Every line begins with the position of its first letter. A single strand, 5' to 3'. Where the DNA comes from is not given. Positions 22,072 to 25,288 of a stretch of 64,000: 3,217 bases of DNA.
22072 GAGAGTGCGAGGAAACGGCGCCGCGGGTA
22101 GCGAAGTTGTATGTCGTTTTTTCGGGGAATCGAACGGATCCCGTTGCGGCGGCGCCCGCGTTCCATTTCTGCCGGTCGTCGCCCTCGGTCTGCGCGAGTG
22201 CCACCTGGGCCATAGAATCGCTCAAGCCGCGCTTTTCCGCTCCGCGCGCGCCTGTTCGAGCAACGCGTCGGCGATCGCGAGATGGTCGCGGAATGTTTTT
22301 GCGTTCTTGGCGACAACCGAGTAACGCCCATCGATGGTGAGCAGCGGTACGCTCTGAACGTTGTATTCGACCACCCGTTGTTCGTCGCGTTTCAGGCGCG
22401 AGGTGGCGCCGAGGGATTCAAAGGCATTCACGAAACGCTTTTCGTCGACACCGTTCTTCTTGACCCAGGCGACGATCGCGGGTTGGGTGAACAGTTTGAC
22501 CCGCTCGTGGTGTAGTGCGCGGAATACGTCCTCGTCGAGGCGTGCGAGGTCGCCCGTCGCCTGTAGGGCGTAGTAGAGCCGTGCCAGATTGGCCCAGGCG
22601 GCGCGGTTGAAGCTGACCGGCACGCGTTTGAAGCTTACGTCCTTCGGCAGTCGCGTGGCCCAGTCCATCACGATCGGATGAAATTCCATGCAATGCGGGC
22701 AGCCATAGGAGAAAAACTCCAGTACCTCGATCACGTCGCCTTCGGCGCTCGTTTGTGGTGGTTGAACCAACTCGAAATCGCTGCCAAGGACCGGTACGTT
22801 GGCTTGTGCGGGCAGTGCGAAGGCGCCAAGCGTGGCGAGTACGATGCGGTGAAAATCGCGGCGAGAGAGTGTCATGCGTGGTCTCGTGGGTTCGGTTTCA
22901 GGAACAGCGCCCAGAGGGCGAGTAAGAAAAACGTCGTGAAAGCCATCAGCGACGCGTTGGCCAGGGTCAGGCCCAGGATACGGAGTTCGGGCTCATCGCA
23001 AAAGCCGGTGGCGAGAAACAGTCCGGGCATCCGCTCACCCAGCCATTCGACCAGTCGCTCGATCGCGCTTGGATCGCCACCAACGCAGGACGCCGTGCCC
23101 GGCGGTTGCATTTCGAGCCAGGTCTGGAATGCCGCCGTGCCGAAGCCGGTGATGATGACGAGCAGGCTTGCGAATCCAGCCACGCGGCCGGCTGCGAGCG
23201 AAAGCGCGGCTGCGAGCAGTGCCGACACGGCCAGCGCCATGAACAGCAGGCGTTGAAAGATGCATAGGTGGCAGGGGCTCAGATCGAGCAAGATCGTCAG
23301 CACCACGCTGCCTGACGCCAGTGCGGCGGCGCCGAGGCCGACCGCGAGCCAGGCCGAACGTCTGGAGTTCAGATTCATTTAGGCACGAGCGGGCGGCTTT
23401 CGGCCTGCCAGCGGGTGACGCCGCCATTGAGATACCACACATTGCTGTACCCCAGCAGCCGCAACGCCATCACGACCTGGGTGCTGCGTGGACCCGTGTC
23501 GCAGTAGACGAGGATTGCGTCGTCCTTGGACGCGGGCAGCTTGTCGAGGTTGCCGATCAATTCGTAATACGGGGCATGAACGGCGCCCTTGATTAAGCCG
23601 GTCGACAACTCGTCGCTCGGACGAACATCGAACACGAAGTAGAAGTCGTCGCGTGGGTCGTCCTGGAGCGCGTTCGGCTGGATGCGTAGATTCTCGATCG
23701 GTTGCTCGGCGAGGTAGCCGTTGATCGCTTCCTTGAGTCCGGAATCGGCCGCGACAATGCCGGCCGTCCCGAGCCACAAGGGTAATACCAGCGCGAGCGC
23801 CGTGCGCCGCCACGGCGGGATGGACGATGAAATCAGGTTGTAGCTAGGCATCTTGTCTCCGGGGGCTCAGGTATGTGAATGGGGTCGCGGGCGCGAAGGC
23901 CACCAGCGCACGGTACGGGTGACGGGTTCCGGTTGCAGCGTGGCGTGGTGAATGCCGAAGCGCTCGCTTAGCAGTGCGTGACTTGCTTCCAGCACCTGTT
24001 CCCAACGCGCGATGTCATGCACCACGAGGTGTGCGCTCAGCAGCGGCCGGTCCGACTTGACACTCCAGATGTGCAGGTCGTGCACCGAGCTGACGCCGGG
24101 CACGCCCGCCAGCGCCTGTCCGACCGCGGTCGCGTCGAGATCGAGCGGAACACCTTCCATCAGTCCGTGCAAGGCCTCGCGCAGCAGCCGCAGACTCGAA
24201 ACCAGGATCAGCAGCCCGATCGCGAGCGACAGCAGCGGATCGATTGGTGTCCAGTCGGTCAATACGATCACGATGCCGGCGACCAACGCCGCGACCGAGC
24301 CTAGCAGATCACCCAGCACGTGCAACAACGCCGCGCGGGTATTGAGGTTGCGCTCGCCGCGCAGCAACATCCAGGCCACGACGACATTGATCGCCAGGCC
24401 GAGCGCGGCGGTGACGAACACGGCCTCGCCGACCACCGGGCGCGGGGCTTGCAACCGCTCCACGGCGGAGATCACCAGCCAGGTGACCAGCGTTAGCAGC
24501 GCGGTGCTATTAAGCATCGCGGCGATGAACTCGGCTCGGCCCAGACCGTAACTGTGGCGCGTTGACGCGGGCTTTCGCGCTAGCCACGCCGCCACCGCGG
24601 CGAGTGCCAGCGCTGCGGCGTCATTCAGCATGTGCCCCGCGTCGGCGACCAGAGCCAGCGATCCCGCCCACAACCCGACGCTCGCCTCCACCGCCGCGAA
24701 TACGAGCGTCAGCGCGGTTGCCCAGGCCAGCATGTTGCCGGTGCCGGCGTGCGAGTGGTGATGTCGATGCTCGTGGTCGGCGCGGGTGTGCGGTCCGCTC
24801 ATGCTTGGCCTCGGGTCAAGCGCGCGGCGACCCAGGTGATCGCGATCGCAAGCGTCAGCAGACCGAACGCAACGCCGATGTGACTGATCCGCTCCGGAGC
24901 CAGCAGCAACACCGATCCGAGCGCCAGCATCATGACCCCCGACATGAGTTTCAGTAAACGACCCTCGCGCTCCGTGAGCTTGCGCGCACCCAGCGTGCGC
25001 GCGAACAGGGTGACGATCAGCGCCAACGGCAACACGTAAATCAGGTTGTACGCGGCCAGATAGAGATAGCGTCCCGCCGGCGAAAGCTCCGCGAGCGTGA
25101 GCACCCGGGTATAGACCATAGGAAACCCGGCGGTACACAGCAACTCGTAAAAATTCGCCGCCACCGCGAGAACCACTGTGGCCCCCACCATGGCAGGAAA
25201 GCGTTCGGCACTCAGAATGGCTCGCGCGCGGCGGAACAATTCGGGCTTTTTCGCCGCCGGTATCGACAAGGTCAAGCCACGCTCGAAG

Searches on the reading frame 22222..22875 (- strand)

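Call 32: search_protein_families(library=pfam, proteins=[window:22222-22875:-], max_evalue=0.00001)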
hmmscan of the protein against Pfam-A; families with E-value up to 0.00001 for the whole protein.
window:22222-22875:- (217 aa): 2 families
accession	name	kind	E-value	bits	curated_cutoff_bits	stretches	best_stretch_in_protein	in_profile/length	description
PF01323.26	DSBA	-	8.2e-15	55.5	25.6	1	51-199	2-190/191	DSBA-like thioredoxin domain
PF13462.12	Thioredoxin_4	-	2e-06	28.5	23.2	1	50-196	16-160/165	Thioredoxin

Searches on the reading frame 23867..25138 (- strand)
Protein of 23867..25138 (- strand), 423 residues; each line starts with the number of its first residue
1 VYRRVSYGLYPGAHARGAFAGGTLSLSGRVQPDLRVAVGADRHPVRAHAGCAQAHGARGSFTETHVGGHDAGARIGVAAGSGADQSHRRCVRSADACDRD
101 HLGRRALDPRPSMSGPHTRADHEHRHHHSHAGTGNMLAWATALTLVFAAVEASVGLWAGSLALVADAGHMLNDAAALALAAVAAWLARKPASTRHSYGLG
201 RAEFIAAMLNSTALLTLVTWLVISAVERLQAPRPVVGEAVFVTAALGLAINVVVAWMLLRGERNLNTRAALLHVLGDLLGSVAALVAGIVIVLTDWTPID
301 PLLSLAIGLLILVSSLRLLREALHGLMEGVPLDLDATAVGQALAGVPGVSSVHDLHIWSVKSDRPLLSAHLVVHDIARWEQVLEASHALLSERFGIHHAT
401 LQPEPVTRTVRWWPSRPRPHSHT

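Call 32: search_protein_families(library=pfam, proteins=[window:23867-25138:-], max_evalue=0.00001)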
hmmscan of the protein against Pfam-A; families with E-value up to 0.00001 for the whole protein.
window:23867-25138:- (423 aa): 2 families
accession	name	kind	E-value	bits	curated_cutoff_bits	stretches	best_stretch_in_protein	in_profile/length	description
PF01545.26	Cation_efflux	-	3.5e-43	148.1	26.6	1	140-327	4-198/198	Cation efflux family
PF16916.11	ZT_dimer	-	3e-12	46.8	26.7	1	335-405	5-77/78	Dimerisation domain of Zinc Transporter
